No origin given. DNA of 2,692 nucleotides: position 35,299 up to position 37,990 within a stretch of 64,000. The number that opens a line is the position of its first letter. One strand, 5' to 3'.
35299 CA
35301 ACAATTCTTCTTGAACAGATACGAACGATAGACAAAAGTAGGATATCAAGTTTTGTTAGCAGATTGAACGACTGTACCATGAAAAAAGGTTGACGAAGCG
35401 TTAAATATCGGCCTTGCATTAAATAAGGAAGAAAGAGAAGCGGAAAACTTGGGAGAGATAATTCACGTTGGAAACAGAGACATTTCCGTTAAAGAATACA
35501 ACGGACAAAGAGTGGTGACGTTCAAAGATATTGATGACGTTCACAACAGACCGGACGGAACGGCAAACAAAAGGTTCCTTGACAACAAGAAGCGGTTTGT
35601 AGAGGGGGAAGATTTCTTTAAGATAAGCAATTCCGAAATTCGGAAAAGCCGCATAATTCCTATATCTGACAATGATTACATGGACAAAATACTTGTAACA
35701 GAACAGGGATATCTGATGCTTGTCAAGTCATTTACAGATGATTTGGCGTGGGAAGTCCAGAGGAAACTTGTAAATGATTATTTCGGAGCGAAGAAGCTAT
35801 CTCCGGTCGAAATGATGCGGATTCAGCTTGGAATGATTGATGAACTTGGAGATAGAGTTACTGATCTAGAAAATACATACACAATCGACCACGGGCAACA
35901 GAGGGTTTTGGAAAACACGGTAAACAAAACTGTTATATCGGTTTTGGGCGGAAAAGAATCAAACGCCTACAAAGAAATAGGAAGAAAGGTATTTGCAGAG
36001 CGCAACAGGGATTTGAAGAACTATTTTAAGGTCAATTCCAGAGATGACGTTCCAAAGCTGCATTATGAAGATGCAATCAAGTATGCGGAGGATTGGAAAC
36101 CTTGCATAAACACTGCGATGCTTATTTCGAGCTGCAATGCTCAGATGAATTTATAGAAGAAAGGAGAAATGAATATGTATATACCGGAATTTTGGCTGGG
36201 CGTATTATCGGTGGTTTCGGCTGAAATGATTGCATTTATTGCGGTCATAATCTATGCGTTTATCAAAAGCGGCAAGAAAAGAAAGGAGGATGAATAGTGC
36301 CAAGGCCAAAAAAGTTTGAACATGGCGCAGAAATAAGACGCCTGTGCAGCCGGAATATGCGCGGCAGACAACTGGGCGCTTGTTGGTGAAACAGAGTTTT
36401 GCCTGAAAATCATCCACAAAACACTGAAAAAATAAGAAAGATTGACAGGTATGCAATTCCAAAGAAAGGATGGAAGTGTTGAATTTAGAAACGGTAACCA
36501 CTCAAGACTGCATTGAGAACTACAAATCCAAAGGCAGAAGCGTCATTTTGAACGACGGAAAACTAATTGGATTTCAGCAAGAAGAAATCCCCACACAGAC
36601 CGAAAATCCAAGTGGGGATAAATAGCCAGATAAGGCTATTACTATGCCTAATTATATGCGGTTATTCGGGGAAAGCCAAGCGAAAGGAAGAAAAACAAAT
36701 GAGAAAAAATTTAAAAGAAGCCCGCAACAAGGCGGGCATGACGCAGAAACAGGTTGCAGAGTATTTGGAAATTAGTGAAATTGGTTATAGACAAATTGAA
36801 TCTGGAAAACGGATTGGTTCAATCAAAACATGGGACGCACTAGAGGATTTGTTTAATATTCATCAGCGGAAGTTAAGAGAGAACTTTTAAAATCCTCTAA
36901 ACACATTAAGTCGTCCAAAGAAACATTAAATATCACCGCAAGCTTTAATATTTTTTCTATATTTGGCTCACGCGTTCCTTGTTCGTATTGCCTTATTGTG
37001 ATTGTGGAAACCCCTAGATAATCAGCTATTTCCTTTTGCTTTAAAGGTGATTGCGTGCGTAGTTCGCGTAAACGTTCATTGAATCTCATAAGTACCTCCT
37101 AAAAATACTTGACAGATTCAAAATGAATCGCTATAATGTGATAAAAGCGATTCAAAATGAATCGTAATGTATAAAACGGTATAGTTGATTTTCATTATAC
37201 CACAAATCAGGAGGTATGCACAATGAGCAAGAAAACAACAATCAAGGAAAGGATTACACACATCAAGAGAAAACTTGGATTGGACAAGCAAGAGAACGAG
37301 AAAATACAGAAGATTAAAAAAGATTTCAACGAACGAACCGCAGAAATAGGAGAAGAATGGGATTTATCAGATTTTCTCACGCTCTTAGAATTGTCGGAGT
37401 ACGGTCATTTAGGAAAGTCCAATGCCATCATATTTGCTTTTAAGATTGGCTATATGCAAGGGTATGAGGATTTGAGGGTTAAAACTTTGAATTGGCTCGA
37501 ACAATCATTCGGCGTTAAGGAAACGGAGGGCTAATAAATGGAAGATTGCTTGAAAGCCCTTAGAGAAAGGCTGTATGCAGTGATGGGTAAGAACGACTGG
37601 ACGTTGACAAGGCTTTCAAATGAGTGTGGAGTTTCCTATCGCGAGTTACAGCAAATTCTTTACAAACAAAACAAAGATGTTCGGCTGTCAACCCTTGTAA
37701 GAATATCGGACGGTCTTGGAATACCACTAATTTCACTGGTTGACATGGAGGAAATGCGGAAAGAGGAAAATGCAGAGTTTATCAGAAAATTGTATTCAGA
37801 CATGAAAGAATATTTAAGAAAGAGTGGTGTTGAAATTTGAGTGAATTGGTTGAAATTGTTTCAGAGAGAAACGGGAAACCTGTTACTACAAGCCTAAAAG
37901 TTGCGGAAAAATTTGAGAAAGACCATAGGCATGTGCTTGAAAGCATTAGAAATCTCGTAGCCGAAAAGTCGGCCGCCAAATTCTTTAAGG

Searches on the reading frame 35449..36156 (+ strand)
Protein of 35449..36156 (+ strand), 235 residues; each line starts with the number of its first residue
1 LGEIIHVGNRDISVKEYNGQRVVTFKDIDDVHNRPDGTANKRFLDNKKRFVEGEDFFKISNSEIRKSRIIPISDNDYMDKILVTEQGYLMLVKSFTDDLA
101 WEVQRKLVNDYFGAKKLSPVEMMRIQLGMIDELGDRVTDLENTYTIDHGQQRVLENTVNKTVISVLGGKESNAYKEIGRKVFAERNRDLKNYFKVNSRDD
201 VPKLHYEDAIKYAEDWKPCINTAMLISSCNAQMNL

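Call 5: search_protein_families(library=pfam, proteins=[window:35449-36156:+], max_evalue=0.01)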
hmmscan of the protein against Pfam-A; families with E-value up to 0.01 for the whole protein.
window:35449-36156:+ (235 aa): 2 families
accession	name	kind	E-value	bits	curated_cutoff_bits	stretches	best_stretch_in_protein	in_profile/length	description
PF10552.14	ORF6C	-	8.7e-26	90.6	22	1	130-226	16-114/114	ORF6C domain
PF10543.14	ORF6N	-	1.3e-17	64.3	27.8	1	14-94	3-86/86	ORF6N domain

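Call 65: search_protein_families(library=phrogs, proteins=[window:35449-36156:+], max_evalue=0.001)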
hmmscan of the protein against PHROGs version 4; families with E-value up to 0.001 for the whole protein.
window:35449-36156:+ (235 aa): 11 families
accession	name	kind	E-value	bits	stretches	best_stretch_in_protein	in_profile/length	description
phrog_4608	-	transcription regulation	1.7e-43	150.2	1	4-118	4-120/268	anti-repressor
phrog_373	-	transcription regulation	2.9e-36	126.5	1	13-226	90-317/373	anti-repressor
phrog_7755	-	transcription regulation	2.1e-30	107.1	1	7-116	119-230/282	anti-repressor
phrog_463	-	transcription regulation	9.4e-28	98.4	1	12-234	15-246/250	anti-repressor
phrog_1726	-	transcription regulation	1.9e-25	91.2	1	9-122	5-129/264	anti-repressor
phrog_1760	-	transcription regulation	4.3e-20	73.3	1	12-116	10-120/232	anti-repressor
phrog_8448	-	transcription regulation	1.9e-14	54.9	1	142-235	44-147/151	anti-repressor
phrog_4792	-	transcription regulation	3.5e-11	44.3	1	10-117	13-125/268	anti-repressor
phrog_2379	-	transcription regulation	6.9e-10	40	1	17-129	15-133/187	anti-repressor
phrog_8244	-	unknown function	1.7e-05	25.1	1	39-113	37-118/383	-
phrog_2127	-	transcription regulation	6.3e-05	23.9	0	12-102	14-109/313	anti-repressor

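Call 66: search_protein_families(library=padloc, proteins=[window:35449-36156:+], max_evalue=0.001)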
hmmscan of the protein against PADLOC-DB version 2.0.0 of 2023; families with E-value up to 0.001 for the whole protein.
window:35449-36156:+ (235 aa): 0 families

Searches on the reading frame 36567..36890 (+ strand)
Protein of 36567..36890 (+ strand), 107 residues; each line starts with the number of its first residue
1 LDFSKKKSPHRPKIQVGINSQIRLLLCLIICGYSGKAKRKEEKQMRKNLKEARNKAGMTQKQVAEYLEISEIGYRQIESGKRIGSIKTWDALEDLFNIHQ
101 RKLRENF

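Call 5: search_protein_families(library=pfam, proteins=[window:36567-36890:+], max_evalue=0.01)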
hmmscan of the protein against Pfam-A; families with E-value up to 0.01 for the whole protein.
window:36567-36890:+ (107 aa): 4 families
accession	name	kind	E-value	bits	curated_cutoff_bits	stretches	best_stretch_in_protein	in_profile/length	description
PF01381.28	HTH_3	-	5.2e-11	42.9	23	1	49-98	1-50/55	Helix-turn-helix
PF13560.12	HTH_31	-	5.5e-07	30.2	27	1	49-100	6-58/64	Helix-turn-helix domain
PF12844.13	HTH_19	-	1.5e-05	25.2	30.2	1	47-84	2-39/64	Helix-turn-helix domain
PF13413.12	HTH_25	-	0.0066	16.7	24.6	0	49-79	2-32/62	Helix-turn-helix domain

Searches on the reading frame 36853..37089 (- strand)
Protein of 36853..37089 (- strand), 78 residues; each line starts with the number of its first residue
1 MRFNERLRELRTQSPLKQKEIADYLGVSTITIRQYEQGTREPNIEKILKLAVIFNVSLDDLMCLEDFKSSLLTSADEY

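Call 5: search_protein_families(library=pfam, proteins=[window:36853-37089:-], max_evalue=0.01)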
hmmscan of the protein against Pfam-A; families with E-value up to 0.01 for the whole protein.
window:36853-37089:- (78 aa): 9 families
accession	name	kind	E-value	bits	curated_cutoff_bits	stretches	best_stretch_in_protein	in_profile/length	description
PF01381.28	HTH_3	-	6.2e-15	55.4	23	1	7-61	1-55/55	Helix-turn-helix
PF12844.13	HTH_19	-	2e-10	40.9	30.2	1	4-64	1-61/64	Helix-turn-helix domain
PF13560.12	HTH_31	-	7.4e-09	36.2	27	1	5-60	4-60/64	Helix-turn-helix domain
PF13443.12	HTH_26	-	0.00013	22.6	22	1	6-64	1-60/63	Cro/C1-type HTH DNA-binding domain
PF08279.18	HTH_11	-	0.00019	21.7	25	1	7-35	6-35/55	HTH domain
PF07022.19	Phage_CI_repr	-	0.0003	21.5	22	1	17-62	14-58/65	Bacteriophage CI repressor helix-turn-helix domain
PF04545.22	Sigma70_r4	-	0.00078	19.3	24.1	1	13-36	18-41/50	Sigma-70, region 4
PF15978.11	TnsD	-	0.0047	16.4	32.4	1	4-38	188-222/355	Tn7-like transposition protein D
PF00376.29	MerR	-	0.0069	16.6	28.2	0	19-37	3-21/38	MerR family regulatory protein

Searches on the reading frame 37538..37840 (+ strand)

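Call 70: search_protein_families(library=pfam, proteins=[window:37538-37840:+], max_evalue=0.01)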
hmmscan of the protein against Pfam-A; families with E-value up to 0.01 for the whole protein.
window:37538-37840:+ (100 aa): 2 families
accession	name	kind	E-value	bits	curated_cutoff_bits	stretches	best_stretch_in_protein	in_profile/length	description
PF13443.12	HTH_26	-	9.9e-05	23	22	1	12-63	2-53/63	Cro/C1-type HTH DNA-binding domain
PF01381.28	HTH_3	-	0.0029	18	23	1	15-64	4-52/55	Helix-turn-helix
